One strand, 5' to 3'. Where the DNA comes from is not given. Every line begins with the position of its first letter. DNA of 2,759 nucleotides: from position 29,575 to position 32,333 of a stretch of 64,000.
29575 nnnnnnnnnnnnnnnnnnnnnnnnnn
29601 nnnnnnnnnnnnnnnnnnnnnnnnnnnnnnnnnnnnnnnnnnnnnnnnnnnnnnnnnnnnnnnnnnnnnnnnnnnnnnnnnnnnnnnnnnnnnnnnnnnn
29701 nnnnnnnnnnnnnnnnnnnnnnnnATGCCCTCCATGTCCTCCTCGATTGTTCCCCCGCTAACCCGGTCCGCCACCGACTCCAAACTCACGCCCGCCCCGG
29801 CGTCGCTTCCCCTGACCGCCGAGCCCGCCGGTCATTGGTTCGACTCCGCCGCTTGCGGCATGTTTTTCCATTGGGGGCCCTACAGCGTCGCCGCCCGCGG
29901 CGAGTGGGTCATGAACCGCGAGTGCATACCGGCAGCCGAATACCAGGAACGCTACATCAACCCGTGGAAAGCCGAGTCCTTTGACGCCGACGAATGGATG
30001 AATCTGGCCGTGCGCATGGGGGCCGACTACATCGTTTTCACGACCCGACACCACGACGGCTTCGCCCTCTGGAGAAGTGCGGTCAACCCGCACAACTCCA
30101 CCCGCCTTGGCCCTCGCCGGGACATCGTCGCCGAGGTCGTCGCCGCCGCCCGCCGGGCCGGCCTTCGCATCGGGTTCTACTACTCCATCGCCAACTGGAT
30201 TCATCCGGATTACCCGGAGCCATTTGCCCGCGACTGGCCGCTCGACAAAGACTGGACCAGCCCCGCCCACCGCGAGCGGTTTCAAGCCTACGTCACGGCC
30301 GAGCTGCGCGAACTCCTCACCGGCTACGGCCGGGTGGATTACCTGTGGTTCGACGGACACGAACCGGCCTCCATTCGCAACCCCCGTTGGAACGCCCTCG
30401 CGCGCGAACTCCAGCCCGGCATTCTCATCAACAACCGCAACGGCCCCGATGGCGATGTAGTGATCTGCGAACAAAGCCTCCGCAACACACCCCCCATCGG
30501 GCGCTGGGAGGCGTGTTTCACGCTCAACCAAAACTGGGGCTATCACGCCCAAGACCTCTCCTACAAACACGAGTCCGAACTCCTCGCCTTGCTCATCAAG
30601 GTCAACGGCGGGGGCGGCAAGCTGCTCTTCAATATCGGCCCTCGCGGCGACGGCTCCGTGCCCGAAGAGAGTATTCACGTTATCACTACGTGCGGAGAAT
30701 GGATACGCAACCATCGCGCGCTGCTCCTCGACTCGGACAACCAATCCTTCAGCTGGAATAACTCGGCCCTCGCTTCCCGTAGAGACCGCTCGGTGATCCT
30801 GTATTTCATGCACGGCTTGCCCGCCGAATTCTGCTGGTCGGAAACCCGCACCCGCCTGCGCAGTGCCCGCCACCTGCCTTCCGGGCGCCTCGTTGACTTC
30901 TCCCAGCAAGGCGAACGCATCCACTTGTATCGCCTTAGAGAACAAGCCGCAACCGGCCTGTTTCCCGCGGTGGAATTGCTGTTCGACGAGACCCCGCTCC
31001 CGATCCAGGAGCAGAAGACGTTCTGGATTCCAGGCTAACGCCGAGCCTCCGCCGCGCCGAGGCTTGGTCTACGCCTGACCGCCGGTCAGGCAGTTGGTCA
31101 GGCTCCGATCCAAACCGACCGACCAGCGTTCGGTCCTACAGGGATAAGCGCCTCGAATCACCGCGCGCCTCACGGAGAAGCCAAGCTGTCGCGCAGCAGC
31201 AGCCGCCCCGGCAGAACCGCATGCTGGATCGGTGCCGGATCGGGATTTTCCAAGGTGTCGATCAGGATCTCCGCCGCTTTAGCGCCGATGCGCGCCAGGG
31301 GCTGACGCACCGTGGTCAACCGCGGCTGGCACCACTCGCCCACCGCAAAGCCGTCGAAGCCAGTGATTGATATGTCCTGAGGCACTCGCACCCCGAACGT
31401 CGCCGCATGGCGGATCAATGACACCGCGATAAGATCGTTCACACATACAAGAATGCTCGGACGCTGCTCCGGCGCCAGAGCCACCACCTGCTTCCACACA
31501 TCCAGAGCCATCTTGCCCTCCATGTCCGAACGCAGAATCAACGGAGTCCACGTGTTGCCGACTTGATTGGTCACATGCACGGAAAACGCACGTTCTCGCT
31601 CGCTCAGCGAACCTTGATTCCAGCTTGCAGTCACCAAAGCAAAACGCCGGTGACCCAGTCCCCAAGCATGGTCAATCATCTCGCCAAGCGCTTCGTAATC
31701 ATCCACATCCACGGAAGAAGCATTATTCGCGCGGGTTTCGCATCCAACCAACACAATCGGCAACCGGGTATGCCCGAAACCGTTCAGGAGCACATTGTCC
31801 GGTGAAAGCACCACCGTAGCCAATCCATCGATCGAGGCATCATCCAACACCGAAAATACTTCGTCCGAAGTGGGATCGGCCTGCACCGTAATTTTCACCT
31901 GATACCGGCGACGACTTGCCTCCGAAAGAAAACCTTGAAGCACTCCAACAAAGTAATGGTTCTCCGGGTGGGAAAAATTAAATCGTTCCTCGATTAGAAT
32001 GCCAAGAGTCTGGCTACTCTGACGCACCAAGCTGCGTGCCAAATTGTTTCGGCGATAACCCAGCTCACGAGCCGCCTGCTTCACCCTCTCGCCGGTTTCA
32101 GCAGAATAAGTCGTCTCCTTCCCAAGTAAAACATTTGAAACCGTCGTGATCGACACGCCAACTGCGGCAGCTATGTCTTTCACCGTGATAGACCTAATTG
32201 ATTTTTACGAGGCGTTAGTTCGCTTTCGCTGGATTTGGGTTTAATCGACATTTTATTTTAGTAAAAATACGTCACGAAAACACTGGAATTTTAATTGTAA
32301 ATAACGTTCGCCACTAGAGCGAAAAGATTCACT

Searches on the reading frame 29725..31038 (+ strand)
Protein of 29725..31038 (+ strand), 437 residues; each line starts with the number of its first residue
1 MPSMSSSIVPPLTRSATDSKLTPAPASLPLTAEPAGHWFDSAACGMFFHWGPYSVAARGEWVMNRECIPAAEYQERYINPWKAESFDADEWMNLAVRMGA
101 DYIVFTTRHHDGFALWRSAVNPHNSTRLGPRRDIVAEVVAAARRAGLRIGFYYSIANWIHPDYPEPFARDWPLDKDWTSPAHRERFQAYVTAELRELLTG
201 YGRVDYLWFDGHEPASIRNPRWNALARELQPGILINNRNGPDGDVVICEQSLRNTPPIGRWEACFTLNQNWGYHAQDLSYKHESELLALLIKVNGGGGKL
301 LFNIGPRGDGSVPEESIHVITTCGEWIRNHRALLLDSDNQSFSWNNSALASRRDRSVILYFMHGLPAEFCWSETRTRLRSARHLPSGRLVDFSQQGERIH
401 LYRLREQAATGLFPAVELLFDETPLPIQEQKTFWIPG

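Call 13: search_protein_families(library=pfam, proteins=[window:29725-31038:+], max_evalue=0.001)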
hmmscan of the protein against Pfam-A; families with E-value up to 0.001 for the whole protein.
window:29725-31038:+ (437 aa): 2 families
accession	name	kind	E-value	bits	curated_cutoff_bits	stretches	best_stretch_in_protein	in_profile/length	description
PF01120.23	Alpha_L_fucos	-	7.3e-75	253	25.2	1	28-329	19-342/345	Alpha-L-fucosidase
PF14871.12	GHL6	-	6.6e-07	30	35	1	87-158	1-68/132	Hypothetical glycosyl hydrolase 6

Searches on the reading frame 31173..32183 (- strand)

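Call 67: search_protein_families(library=pfam, proteins=[window:31173-32183:-], max_evalue=0.0001)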
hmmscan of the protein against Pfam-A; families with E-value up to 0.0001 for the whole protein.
window:31173-32183:- (337 aa): 2 families
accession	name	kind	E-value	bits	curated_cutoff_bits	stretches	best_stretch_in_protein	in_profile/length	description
PF13377.12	Peripla_BP_3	-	1.8e-27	96.9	26.5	1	170-333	1-166/167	Periplasmic binding protein-like domain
PF00356.27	LacI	-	2.8e-13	49.9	27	1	1-46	2-46/46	Bacterial regulatory proteins, lacI family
